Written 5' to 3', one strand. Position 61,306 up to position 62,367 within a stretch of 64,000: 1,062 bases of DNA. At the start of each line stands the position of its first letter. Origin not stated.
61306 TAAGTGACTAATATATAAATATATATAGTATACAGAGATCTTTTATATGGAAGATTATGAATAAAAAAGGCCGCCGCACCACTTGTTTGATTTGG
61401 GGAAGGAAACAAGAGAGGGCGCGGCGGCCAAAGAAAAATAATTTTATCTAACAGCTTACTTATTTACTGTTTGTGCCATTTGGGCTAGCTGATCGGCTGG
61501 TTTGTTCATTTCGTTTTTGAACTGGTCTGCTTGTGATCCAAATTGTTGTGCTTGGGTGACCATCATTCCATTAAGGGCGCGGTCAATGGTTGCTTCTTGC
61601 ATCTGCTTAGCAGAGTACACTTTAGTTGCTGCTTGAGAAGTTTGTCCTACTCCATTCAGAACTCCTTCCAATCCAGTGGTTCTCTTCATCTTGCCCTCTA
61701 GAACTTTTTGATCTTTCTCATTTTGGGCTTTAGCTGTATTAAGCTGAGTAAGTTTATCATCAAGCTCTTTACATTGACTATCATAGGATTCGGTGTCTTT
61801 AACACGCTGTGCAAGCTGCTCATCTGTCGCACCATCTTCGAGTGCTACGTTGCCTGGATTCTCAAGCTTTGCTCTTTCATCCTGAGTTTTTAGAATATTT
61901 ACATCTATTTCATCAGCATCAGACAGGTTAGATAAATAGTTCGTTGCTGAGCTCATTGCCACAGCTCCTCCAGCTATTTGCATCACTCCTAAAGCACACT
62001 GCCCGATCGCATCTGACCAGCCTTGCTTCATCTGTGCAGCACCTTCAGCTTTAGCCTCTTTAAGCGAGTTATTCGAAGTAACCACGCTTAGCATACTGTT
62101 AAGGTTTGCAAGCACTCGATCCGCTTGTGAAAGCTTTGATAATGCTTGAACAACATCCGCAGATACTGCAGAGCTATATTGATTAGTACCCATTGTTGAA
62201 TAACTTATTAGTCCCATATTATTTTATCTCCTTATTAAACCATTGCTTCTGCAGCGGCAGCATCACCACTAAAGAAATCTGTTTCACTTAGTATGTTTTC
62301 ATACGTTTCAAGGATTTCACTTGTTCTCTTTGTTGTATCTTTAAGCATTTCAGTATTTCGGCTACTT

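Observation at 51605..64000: Three tandem paralogous operons laid out like T3SS tip/chaperone/translocator loci (lcrGVH-yopBD, pcrGVH-popBD, espADB)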

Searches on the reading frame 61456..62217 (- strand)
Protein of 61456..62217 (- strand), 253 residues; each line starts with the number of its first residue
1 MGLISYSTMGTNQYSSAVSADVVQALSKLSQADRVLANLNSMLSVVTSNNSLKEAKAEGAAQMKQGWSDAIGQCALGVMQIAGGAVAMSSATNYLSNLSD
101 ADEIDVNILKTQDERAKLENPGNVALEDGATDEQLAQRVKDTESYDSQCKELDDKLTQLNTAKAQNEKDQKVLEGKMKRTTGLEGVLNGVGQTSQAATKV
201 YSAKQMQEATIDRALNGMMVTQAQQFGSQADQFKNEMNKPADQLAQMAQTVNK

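Call 3: search_protein_families(library=pfam, proteins=[window:61456-62217:-], max_evalue=1)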
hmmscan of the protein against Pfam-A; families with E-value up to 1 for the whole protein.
window:61456-62217:- (253 aa): 5 families
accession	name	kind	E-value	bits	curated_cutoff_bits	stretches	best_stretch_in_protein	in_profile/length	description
PF11488.14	Lge1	-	0.045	14.4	25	0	137-175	13-51/71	Transcriptional regulatory protein LGE1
PF04091.18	Sec15_C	-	0.045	13.5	28.3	1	130-174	130-174/348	Exocyst complex subunit Sec15 C-terminal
PF14331.11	IcmF-related_N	-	0.11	12.2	25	1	136-242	105-205/259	IcmF-related N-terminal domain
PF18610.7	Peripla_BP_7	-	0.12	13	36.8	0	76-112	33-69/71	Periplasmic binding protein domain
PF08066.17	PMC2NT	-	0.32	12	23.3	1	30-69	31-70/91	PMC2NT (NUC016) domain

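Call 4: search_protein_families(library=ncbifam, proteins=[window:61456-62217:-], max_evalue=1)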
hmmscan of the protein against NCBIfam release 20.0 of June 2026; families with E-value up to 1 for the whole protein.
window:61456-62217:- (253 aa): 5 families
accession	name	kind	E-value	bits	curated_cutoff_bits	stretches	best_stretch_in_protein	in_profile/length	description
TIGR00606.1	rad50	subfamily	0.00027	18.8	453.75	1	133-215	248-328/1311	DNA repair protein Rad50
NF045487.1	ASRP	equivalog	0.00056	18.6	300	1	91-249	110-270/593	archaea-specific SMC-related protein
NF052420.1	translocon_SseD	equivalog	0.0019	18.4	130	1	184-251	74-141/152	type III secretion system translocon protein SseD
NF033791.1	ActR_PrrA_rreg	equivalog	0.027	14.4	250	1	77-121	83-127/173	ActR/PrrA/RegA family redox response regulator transcription factor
NF010725.0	PRK14127.1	equivalog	0.57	10.6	91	0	131-175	30-74/111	cell division regulator GpsB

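Call 18: find_homologous_proteins(query=A1, max_evalue=0.01)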
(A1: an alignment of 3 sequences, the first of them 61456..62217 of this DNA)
Query A1 (3 sequences) (253 aa, profile of the alignment): 20 proteins with E <= 0.01 among 8000 candidates.
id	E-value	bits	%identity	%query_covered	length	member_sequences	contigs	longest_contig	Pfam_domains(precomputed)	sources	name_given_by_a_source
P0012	4.6e-103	363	100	100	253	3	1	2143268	-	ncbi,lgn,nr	ncbi:MAG: hypothetical protein KFB95_09195 [Simkaniaceae bacterium]|nr:MAG: hypothetical protein KFB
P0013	2.0e-101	358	26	59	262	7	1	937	-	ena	-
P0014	5.1e-90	320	90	100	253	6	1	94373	-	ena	-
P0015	2.3e-82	295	81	100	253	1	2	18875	-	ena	-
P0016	1.1e-79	286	81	100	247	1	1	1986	-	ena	-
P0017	2.0e-78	282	80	100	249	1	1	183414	-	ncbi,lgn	-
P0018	1.0e-74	270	81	97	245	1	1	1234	-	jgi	jgi:hypothetical protein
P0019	6.0e-74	267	-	-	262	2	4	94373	-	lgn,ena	-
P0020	1.7e-73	266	-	-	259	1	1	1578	-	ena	-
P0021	2.1e-73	266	74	100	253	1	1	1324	-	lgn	-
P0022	3.7e-73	265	27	40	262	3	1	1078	-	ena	-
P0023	1.9e-72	263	25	87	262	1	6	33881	-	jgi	-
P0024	4.1e-65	238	67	97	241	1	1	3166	-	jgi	jgi:hypothetical protein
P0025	1.9e-54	204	60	100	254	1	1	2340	-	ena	-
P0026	4.9e-54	202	58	100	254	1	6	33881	-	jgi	-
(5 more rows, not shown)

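Call 20: search_protein_families(library=pfam, alignment_id=A2, max_evalue=1)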
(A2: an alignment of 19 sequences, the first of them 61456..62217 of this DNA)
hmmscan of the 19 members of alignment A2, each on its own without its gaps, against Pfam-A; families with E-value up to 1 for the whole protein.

A. member 1, window:61456-62217:- (253 aa): 5 families
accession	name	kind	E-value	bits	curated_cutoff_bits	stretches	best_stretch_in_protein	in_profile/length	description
PF11488.14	Lge1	-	0.045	14.4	25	0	137-175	13-51/71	Transcriptional regulatory protein LGE1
PF04091.18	Sec15_C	-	0.045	13.5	28.3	1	130-174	130-174/348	Exocyst complex subunit Sec15 C-terminal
PF14331.11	IcmF-related_N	-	0.11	12.2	25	1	136-242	105-205/259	IcmF-related N-terminal domain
PF18610.7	Peripla_BP_7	-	0.12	13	36.8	0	76-112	33-69/71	Periplasmic binding protein domain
PF08066.17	PMC2NT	-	0.32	12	23.3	1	30-69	31-70/91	PMC2NT (NUC016) domain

B. families by the number of members that match (of 19 scanned): 29 families (the first 25 are shown)
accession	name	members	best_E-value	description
PF08066.17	PMC2NT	4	0.04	PMC2NT (NUC016) domain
PF22116.1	DUF6944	3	0.00089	Family of unknown function (DUF6944)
PF03612.19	EIIBC-GUT_N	3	0.088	Sorbitol phosphotransferase enzyme II N-terminus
PF05802.16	SctB2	2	0.00015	SPI-2 type 3 secretion system translocon protein SctB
PF00804.31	Syntaxin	2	0.0065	Syntaxin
PF11488.14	Lge1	2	0.045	Transcriptional regulatory protein LGE1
PF01496.24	V_ATPase_I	2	0.11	V-type ATPase 116kDa subunit family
PF13166.12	AAA_13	1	0.0053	AAA domain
PF06785.16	UPF0242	1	0.017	Uncharacterised protein family (UPF0242) N-terminus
PF22456.1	PqqF-like_C_4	1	0.044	PQQ synthase PqqF-like, C-terminal lobe domain 4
PF04091.18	Sec15_C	1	0.045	Exocyst complex subunit Sec15 C-terminal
PF20072.4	DUF6468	1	0.09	Domain of unknown function (DUF6468)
PF11083.13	Relaxase_C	1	0.1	C-terminal helical hairpin domain from relaxase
PF14331.11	IcmF-related_N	1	0.11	IcmF-related N-terminal domain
PF08286.16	Spc24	1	0.11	Spc24 subunit of Ndc80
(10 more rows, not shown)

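Call 21: search_solved_structures(query=A2, max_evalue=10, show_alignments=2)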
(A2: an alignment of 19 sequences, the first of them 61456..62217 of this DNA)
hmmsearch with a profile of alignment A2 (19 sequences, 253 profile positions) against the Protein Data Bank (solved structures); distinct sequences matched with E-value up to 10: 7.
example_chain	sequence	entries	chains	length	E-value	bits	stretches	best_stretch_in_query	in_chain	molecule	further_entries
8a3k_UNK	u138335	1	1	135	0.17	14.8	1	216-250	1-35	sc-apCC-4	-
4xa3_A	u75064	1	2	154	0.36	13.7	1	93-181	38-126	Gp7-MYH7(1361-1425)-Eb1 chimera protein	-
8sjj_C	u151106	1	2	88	5.5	9.8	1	92-173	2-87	Septin 7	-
4pzr_A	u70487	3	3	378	5.6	9.8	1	125-196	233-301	Histone acetyltransferase p300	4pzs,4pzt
3biy_A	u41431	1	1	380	5.6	9.8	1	125-196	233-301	Histone acetyltransferase p300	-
7szq_A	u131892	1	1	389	5.8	9.8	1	125-196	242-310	Histone acetyltransferase p300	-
4u4c_B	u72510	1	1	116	8.3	9.2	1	99-157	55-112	Protein AIR2,Poly(A) RNA polymerase protein 2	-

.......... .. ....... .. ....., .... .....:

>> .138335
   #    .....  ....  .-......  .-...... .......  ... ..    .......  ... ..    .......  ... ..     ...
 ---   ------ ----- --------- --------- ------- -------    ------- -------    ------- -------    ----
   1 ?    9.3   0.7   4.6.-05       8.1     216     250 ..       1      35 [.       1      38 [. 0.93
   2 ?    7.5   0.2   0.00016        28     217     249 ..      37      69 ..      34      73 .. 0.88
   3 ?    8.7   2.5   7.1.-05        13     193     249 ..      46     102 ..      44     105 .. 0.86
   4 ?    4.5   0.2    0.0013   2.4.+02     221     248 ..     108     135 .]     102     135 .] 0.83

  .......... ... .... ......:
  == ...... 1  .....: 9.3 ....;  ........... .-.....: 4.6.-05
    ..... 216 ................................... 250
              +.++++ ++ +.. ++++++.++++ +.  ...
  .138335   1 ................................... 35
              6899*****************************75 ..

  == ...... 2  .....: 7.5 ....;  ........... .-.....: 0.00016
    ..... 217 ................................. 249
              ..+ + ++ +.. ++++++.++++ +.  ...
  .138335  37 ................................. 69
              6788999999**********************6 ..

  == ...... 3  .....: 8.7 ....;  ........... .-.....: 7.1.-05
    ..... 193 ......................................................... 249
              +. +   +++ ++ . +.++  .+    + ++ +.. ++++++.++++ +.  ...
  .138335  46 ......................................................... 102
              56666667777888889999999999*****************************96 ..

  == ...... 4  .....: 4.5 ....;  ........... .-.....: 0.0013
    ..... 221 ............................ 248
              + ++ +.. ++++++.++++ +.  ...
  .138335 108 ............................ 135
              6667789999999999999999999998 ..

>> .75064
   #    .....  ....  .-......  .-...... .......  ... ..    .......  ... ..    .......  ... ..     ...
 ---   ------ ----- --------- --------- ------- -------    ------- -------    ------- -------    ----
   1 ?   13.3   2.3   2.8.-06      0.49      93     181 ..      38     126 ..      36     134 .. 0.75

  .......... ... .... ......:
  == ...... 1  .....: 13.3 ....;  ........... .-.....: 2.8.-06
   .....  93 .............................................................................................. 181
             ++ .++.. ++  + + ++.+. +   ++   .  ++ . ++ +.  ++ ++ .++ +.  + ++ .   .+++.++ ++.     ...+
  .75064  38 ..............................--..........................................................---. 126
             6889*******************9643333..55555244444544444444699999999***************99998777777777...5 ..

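Call 68: search_protein_families(library=pfam, alignment_id=A9, max_evalue=0.01)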
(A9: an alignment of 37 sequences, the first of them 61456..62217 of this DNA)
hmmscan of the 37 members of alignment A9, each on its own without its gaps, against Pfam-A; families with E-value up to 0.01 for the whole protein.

A. member 1, window:61456-62217:- (253 aa): 0 families

B. families by the number of members that match (of 37 scanned): 9 families
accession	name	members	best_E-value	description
PF04888.17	SseC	2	0.00027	Secretion system effector C (SseC) like family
PF09599.15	IpaC_SipC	1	0.0001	Salmonella-Shigella invasin protein C (IpaC_SipC)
PF05802.16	SctB2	1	0.00015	SPI-2 type 3 secretion system translocon protein SctB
PF05849.17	L-fibroin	1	0.00078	Fibroin light chain (L-fibroin)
PF06518.16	DUF1104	1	0.0023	Protein of unknown function (DUF1104)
PF17688.6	DUF5536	1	0.0057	Family of unknown function (DUF5536)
PF16939.11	Porin_6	1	0.0075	Putative porin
PF02996.22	Prefoldin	1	0.0078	Prefoldin subunit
PF04513.17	Baculo_PEP_C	1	0.0081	Baculovirus polyhedron envelope protein, PEP, C terminus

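Call 92: search_protein_families(library=ncbifam, alignment_id=A9, max_evalue=0.05)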
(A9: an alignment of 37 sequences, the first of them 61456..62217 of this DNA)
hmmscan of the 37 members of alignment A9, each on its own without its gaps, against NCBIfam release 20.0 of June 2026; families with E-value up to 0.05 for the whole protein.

A. member 1, window:61456-62217:- (253 aa): 4 families
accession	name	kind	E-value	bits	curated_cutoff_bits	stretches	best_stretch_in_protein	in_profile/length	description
TIGR00606.1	rad50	subfamily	0.00027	18.8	453.75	1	133-215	248-328/1311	DNA repair protein Rad50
NF045487.1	ASRP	equivalog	0.00056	18.6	300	1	91-249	110-270/593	archaea-specific SMC-related protein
NF052420.1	translocon_SseD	equivalog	0.0019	18.4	130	1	184-251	74-141/152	type III secretion system translocon protein SseD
NF033791.1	ActR_PrrA_rreg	equivalog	0.027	14.4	250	0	77-121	83-127/173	ActR/PrrA/RegA family redox response regulator transcription factor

B. families by the number of members that match (of 37 scanned): 18 families
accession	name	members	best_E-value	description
NF052420.1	translocon_SseD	8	9e-05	type III secretion system translocon protein SseD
NF038055.1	T3SS_SctB_pilot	5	0.00077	type III secretion system translocon subunit SctB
NF033791.1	ActR_PrrA_rreg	2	0.0012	ActR/PrrA/RegA family redox response regulator transcription factor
NF041381.1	XopAC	1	0.00025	XopAC/AvrAC family type III secretion system effector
TIGR00606.1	rad50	1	0.00027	DNA repair protein Rad50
NF045487.1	ASRP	1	0.00056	archaea-specific SMC-related protein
NF033542.1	transpos_IS110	1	0.0011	IS110 family RNA-guided transposase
TIGR02101.1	IpaC_SipC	1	0.0012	IpaC/SipC family type III secretion system effector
TIGR00524.1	eIF-2B_rel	1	0.0029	S-methyl-5-thioribose-1-phosphate isomerase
NF001312.0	PRK00258.1-4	1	0.0091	shikimate dehydrogenase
TIGR03007.1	pepcterm_ChnLen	1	0.0093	XrtA system polysaccharide chain length determinant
NF003034.1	PRK03918.1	1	0.015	DNA double-strand break repair ATPase Rad50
TIGR01169.1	rplA_bact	1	0.018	50S ribosomal protein L1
TIGR02985.1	Sig70_bacteroi1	1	0.019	RNA polymerase sigma-70 factor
TIGR00089.1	TIGR00089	1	0.022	MiaB/RimO family radical SAM methylthiotransferase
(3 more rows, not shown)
